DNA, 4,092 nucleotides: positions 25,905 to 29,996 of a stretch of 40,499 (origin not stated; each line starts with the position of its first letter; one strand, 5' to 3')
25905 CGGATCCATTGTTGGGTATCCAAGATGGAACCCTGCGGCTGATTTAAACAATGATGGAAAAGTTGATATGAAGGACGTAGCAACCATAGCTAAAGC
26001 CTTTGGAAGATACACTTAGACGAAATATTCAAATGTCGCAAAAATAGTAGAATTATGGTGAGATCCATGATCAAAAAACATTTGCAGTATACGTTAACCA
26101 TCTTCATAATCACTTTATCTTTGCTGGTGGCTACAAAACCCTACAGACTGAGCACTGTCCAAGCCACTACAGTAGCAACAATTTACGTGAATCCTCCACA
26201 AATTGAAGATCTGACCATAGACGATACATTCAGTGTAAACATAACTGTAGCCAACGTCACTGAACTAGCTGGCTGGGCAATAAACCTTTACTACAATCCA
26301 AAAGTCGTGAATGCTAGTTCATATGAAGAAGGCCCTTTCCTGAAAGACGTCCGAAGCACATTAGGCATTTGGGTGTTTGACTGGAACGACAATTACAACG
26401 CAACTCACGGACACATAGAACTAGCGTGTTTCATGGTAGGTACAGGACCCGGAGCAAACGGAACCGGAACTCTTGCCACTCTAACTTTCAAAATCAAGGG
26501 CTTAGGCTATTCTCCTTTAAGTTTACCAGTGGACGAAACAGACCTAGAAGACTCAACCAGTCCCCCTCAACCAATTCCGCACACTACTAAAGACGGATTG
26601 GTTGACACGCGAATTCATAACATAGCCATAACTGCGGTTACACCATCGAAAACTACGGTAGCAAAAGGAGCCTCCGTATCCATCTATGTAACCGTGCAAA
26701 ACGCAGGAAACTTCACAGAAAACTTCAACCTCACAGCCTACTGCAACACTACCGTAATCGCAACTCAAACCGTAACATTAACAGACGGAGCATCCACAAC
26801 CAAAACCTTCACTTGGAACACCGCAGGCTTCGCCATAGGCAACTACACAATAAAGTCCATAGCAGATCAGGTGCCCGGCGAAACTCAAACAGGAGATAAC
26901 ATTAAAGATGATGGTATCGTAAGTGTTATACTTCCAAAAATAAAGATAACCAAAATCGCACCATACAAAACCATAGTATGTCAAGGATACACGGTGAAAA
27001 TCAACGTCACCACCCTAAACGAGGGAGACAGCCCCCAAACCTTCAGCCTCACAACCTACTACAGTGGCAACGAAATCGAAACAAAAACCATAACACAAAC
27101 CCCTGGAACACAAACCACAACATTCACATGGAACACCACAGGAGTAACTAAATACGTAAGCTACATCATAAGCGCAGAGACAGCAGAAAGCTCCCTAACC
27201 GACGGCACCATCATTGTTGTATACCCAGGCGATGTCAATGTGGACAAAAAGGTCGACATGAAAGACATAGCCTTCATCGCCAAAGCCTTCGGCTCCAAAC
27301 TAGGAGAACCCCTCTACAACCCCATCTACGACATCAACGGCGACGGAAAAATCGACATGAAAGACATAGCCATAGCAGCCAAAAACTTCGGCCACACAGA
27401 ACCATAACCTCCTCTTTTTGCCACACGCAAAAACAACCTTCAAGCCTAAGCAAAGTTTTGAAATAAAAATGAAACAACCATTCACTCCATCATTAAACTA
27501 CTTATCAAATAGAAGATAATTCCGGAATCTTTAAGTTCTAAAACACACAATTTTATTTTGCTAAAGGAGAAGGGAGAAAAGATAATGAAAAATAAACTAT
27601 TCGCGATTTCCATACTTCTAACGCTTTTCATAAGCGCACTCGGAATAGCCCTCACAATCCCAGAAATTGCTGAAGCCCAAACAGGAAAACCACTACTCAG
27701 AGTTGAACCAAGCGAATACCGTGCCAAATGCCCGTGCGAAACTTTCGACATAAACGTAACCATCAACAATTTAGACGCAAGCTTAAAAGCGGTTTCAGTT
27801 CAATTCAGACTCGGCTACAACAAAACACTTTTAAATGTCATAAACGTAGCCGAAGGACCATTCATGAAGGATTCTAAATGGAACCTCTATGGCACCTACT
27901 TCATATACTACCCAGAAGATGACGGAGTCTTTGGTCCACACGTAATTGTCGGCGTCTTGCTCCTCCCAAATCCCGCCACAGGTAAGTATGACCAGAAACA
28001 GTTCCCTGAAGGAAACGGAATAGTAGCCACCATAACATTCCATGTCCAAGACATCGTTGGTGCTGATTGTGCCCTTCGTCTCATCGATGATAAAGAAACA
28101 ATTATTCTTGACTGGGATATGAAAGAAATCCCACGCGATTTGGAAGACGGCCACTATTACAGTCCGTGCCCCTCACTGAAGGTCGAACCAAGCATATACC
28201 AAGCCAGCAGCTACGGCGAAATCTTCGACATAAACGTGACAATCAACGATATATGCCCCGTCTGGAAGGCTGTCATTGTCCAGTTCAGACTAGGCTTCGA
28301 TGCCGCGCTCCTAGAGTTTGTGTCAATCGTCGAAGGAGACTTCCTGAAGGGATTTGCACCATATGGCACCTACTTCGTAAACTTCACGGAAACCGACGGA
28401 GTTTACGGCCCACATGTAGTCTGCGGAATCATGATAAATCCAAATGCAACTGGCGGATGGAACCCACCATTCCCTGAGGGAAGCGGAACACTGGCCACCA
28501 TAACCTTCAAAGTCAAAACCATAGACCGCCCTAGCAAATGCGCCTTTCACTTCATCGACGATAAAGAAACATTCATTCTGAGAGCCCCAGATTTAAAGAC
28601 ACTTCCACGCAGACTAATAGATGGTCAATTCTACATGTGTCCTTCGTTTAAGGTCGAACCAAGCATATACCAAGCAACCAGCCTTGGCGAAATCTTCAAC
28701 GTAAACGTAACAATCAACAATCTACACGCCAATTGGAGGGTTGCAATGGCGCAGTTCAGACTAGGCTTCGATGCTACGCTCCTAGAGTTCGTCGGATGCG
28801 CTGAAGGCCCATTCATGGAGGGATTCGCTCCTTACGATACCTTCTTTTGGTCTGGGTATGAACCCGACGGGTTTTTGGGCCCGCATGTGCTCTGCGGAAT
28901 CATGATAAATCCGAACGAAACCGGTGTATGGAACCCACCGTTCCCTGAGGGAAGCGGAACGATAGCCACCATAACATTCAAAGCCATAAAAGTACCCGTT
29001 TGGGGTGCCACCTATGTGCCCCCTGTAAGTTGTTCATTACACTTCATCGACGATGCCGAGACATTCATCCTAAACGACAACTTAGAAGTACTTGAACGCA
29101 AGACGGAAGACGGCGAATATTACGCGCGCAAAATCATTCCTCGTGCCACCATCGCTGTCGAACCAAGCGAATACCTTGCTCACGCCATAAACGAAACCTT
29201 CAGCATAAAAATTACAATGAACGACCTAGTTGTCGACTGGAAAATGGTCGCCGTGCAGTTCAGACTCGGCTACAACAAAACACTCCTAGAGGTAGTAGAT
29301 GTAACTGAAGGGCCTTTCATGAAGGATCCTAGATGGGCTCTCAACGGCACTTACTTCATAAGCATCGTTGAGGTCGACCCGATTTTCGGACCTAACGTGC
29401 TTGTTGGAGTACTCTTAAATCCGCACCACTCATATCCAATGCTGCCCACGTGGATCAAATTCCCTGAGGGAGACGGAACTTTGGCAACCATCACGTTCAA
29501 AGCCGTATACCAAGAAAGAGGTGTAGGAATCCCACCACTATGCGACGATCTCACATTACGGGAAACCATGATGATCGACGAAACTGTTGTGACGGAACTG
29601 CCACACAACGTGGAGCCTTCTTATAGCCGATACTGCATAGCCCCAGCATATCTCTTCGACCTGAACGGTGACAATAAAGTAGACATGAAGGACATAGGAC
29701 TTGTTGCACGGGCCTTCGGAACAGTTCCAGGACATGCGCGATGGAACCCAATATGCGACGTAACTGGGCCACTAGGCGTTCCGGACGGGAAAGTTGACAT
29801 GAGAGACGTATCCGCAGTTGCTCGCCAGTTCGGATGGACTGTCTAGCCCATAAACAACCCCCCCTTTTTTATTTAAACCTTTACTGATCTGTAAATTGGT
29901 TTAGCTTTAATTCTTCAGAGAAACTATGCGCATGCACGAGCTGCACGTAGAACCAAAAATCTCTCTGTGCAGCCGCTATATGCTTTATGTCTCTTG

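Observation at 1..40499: Locus-wide cohesin-dockerin network: a cellulosome-like surface assembly whose cargo is peptidases, redox and adhesin modules rather than glycosidases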

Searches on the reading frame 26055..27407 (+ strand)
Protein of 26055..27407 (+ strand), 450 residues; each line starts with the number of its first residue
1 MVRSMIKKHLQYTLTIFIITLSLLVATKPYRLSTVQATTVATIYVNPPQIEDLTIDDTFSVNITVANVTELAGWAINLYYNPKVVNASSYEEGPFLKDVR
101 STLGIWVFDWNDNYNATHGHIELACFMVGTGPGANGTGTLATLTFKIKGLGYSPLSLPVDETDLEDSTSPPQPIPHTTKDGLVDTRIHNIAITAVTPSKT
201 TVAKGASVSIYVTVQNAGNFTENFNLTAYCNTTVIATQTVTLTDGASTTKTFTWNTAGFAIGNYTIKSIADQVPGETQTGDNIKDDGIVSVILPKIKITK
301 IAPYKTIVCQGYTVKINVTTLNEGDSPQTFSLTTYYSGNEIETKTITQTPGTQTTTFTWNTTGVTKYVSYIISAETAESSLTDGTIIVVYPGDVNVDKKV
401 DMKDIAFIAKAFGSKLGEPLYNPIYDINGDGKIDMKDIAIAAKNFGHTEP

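Call 4: search_protein_families(library=pfam, proteins=[window:26055-27407:+], max_evalue=0.01)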
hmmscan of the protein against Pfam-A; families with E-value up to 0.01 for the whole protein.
window:26055-27407:+ (450 aa): 3 families
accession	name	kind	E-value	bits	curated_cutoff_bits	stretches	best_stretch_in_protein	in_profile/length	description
PF00404.24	Dockerin_1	-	4.7e-09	36.8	22.9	1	391-440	1-51/57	Dockerin type I domain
PF07705.17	CARDB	-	1.4e-07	32.1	22.7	1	198-272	11-85/101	CARDB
PF13584.12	BatD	-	0.0021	19.1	24.1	1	197-279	3-84/92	BatD DUF11 like domain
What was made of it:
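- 26055..27407 (+): Adaptor: cohesin (26163-26639), CARDB and a dockerin (27213-27404). It starts 36 nt after the previous gene and is probably co-transcribed with it. Dockerin_1 36.8 and CARDB 32.1 bits (call 4).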

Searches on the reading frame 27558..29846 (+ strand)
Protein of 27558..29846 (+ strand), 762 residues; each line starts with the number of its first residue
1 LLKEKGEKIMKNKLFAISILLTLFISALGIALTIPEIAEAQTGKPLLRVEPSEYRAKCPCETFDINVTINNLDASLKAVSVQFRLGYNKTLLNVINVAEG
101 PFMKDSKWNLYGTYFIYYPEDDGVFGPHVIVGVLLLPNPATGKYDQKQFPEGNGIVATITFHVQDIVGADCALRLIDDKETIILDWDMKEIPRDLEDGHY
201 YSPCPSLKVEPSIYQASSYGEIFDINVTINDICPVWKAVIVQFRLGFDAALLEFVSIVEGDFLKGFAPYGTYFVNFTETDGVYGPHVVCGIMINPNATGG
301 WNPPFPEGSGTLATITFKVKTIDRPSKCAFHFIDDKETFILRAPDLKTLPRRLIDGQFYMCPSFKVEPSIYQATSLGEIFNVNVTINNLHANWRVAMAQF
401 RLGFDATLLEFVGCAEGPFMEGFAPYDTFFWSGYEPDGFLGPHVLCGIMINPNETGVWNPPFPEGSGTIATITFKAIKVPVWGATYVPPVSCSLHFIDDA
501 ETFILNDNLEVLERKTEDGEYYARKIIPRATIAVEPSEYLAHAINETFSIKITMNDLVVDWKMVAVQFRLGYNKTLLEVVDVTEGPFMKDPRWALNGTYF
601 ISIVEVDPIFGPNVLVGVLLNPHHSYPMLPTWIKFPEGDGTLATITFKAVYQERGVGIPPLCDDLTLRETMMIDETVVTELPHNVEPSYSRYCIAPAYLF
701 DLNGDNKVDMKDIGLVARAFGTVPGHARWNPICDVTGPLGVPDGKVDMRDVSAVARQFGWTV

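Call 4: search_protein_families(library=pfam, proteins=[window:27558-29846:+], max_evalue=0.01)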
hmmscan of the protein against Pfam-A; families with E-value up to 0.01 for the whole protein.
window:27558-29846:+ (762 aa): 2 families
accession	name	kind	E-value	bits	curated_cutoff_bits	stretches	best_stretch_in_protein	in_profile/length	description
PF00963.24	Cohesin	-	5.1e-28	98.5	24.1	4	376-417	12-52/139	Cohesin domain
PF00404.24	Dockerin_1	-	0.0016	19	22.9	1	700-757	2-55/57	Dockerin type I domain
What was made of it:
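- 27585..29846 (+): Scaffoldin-like protein: signal peptide, four tandem cohesins (27687-28175, 28176-28643, 28644-29135, 29136-29633) and a dockerin (29646-29843; one canonical and one extended loop). Cohesin 98.5 bits with 4 stretches (call 4).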

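Call 16: find_homologous_proteins(query=window:27585-29846:+)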
Query window:27585-29846:+ (753 aa): 272 proteins with E <= 0.001 among 8000 candidates; the best 120 are listed.
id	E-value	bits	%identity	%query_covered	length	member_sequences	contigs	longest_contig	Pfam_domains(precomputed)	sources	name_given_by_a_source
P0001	0.0e+0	1777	100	100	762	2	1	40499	PF00963.25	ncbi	-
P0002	2.0e-185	636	46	100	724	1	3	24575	PF00404.25,PF00963.25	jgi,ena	-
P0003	7.9e-176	605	48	74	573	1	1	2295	PF00404.25,PF00963.25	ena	-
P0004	3.2e-142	493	49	68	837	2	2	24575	PF00801.27,PF00963.25,PF18911.7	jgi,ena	-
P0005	5.5e-135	470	34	96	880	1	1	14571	PF00404.25,PF00963.25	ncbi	-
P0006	4.0e-119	417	51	48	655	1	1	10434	PF00801.27,PF00963.25,PF18911.7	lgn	-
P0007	7.2e-119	416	34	99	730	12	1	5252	PF00404.25,PF00963.25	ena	-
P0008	2.7e-116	408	34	99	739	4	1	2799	PF00404.25,PF00963.25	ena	-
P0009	5.5e-112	393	37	100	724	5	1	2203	PF00404.25,PF00963.25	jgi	jgi:hypothetical protein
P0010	4.0e-109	384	34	64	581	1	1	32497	PF00963.25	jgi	jgi:hypothetical protein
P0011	4.0e-107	377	54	43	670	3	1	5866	PF00963.25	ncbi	-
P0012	1.9e-100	355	34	100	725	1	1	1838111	PF00963.25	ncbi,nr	ncbi:MAG: hypothetical protein JSV05_09500 [Candidatus Bathyarchaeota archaeon]|nr:MAG: hypothetical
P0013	1.0e-94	336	45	47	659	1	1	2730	PF00801.27,PF00963.25,PF18911.7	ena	-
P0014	1.1e-94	336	49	48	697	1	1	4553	PF00801.27,PF00963.25,PF18911.7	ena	-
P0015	2.1e-93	332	40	66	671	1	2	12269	PF00963.25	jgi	jgi:hypothetical protein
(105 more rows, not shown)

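Call 18: find_encoding_contigs(protein=P0001, flank=10000, max_places=3)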
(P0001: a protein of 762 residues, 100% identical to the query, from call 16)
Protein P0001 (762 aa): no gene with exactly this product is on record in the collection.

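Call 41: find_related_loci(query=A3, collection=genome_contigs, flank=10000)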
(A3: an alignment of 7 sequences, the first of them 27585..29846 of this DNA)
Query A3 (753 aa) in genome_contigs; peptide patterns used: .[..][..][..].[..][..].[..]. (x = any residue, [..] = any of these).
42 stretches matched a pattern; 8 encode a relative of the query (tblastn E <= 1e-3); 8 distinct loci.
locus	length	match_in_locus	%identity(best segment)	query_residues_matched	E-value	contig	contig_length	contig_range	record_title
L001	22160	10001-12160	34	1-751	2e-106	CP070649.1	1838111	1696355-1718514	MAG: Candidatus Bathyarchaeota archaeon isolate bin87 chromosome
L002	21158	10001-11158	41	36-751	1e-76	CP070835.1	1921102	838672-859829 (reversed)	MAG: Candidatus Bathyarchaeota archaeon isolate bin106 chromosome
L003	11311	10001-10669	44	35-750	5e-47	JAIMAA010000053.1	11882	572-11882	MAG: Candidatus Bathyarchaeota archaeon isolate HOT.CON.75 Contig55, whole genome shotgun sequence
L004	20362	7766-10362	33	28-750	7e-34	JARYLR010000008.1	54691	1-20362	MAG: Candidatus Bathyarchaeota archaeon isolate A05DMB-I-11 NODE_8_length_54691_cov_4.674607, whole genome shotgun seque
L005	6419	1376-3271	47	31-750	8e-31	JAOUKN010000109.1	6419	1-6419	MAG: Candidatus Bathyarchaeota archaeon isolate 8_1_Jan_SF_Bin48 8_1_Jan_SF_Bin48_scaffold_7885_c1, whole genome shotgun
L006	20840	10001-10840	38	6-753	1e-38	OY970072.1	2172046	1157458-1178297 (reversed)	MAG: Candidatus Bathyarchaeota archaeon isolate MFD04408.bin.c.3 genome assembly, chromosome: 1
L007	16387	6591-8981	41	34-750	1e-68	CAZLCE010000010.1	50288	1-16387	MAG TPA_asm: uncultured Candidatus Bathyarchaeia archaeon isolate binchicken_co274_114 genome assembly, contig: NODE_178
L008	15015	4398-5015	25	197-750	3e-7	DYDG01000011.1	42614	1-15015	MAG TPA_asm: Marinifilum sp. isolate IMS_BF-2 NODE_116_length_42648_cov_7.92907, whole genome shotgun sequence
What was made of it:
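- On Archaeal scaffoldin-like proteins as described for ANME (one dockerin plus several cohesins): Archaeal origin is inferred from homologues (calls 16, 41).
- Taxonomy: the named homologues of the scaffoldin and 7 of 8 genome loci are Candidatus Bathyarchaeota/Bathyarchaeia (calls 16, 41).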

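Call 76: list_cluster_members(proteins=[P0001, P0241])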
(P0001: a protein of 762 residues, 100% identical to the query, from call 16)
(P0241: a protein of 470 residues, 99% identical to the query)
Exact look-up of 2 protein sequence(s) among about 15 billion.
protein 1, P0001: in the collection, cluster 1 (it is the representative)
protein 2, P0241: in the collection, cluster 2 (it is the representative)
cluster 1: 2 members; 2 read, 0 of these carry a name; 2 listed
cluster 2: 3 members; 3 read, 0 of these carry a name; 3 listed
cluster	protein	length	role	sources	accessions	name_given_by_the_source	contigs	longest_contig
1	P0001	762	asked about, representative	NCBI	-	-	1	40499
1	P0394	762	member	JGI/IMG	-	-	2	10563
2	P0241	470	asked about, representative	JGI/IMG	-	-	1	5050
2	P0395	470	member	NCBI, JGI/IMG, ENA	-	-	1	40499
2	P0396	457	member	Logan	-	-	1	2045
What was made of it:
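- Tried and rejected: The cluster look-up gave no names or accessions (call 76).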

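Call 80: search_protein_families(library=pfam, alignment_id=A8, max_evalue=0.001)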
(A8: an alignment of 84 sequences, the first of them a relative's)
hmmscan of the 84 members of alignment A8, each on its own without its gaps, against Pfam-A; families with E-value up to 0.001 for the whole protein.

A. member 1, L001:9950-12166:+ (739 aa): 1 family
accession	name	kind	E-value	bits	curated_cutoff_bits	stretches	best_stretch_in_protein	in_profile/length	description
PF00963.24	Cohesin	-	2.7e-18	66.9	24.1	1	534-599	12-69/139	Cohesin domain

B. families by the number of members that match (of 84 scanned): 32 families (the first 25 are shown)
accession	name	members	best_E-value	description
PF00404.24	Dockerin_1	47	3.5e-11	Dockerin type I domain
PF00963.24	Cohesin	22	2.7e-18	Cohesin domain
PF00496.27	SBP_bac_5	21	8.2e-53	Bacterial extracellular solute-binding proteins, family 5 Middle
PF07705.17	CARDB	21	1.4e-23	CARDB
PF18911.6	PKD_4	14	7.3e-70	PKD domain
PF00801.26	PKD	13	8.6e-48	PKD domain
PF22352.2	K319L-like_PKD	11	6.7e-18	K319L-like, PKD domain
PF18998.6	Flg_new_2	5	8.9e-28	Divergent InlB B-repeat domain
PF01835.25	MG2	4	3.8e-05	MG2 domain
PF05048.19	NosD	3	1.9e-09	Periplasmic copper-binding protein (NosD)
PF18981.6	InlK_D3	3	1.3e-06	Internalin K domain (D3/D4)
PF14524.12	Wzt_C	3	7.2e-06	Wzt C-terminal domain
PF13229.12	Beta_helix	2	2.6e-15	Right handed beta helix region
PF13499.12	EF-hand_7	2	0.00037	EF-hand domain pair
PF13360.13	PQQ_2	1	1.3e-74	Outer membrane protein assembly factor BamB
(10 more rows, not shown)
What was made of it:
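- Closest known: Dockerin/cohesin networks of ANME archaea. Same: On related Bathyarchaeial contigs the commonest non-structural dockerin cargo is the OppA/NikA-type solute-binding protein (SBP_bac_5, 21 of 84; call 80), as reported for ANME.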

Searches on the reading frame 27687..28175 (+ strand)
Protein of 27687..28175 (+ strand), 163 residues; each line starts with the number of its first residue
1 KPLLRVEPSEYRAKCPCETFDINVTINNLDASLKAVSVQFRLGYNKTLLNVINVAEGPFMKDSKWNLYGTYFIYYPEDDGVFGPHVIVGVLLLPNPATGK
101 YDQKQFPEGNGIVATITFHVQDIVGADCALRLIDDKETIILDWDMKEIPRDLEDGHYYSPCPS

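Call 58: search_solved_structures(query=A5, max_evalue=0.01)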
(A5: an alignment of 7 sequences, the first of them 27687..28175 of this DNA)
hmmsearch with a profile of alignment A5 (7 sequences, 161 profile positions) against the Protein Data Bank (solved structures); distinct sequences matched with E-value up to 0.01: 20.
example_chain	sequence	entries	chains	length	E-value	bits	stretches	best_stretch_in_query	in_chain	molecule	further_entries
3l8q_A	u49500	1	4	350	3e-11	46.4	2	11-134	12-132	Cellulosomal scaffoldin adaptor protein B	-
1g1k_A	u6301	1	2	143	1.2e-06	31.5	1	15-68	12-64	SCAFFOLDING PROTEIN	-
2vn5_A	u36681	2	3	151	1.7e-06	30.9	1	18-68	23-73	SCAFFOLDING PROTEIN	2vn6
4ums_A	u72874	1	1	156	1.8e-05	27.6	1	24-156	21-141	CELLULOSOMAL ANCHORING SCAFFOLDIN B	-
3fnk_A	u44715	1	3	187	2.9e-05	26.9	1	15-137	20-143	Cellulosomal scaffoldin adaptor protein B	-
1zv9_A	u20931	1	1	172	3.3e-05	26.8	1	11-134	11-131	Cellulosomal scaffoldin adaptor protein B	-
1qzn_A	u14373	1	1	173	3.3e-05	26.8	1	11-134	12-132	cellulosomal scaffoldin adaptor protein B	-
3f2l_A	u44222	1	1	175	3.5e-05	26.7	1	11-134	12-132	Cellulosomal scaffoldin adaptor protein B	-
3bwz_A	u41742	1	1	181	3.8e-05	26.6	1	11-134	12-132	Cellulosomal scaffoldin adaptor protein B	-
3ghp_A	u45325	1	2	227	5.1e-05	26.1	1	15-137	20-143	Cellulosomal scaffoldin adaptor protein B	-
5g5d_A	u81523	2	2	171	0.00012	24.9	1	3-135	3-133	CELLULOSOME ANCHORING PROTEIN COHESIN REGION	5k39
4u3s_A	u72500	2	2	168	0.00097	22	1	14-125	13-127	Cellulosomal scaffoldin adaptor protein B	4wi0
4dh2_A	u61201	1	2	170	0.0012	21.7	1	14-79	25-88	Cellulosome anchoring protein cohesin region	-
1tyj_A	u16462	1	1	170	0.002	21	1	17-126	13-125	cellulosomal scaffoldin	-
3ul4_A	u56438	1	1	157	0.0023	20.8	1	13-130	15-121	Cellulosome-anchoring protein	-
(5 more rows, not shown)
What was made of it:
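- On Cohesin domain (Pfam PF00963): A profile of the 7 modules hits 20 solved cohesin chains (3l8q E=3e-11, 1g1k 1.2e-6, 2vn5 1.7e-6, and others; call 58).
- Closest known: Bacterial cellulosomes with adaptor scaffoldins. Same: The best solved-structure matches of the window's cohesin profile are ScaB adaptor cohesins (3l8q, E=3e-11; call 58).
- Checked: A profile of the seven matches solved cellulosomal cohesins (3l8q E=3e-11, 1g1k, 2vn5 and others; call 58).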

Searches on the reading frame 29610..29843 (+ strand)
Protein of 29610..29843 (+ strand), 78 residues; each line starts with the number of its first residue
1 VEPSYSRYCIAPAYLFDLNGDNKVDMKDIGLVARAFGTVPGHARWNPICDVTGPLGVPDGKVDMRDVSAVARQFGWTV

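Call 20: search_protein_families(library=pfam, proteins=[window:29610-29843:+], max_evalue=10)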
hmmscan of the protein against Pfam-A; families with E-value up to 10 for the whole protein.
seq(78 aa): 4 families
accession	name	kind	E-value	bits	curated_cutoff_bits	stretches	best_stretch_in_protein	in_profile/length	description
PF00404.24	Dockerin_1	-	1.8e-05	25.2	22.9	1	16-73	2-55/57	Dockerin type I domain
PF13405.12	EF-hand_6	-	0.017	15.2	25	1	15-37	8-30/30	EF-hand domain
PF13202.12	EF-hand_5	-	0.041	13.8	25.9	1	16-27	8-19/25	EF hand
PF21550.3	MTIP_N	-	0.18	12.7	27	1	59-75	22-38/71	Myosin A tail domain interacting protein, N-terminal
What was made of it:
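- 27585..29846 (+): Dockerin_1 25.2 bits when scanned alone (call 20).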
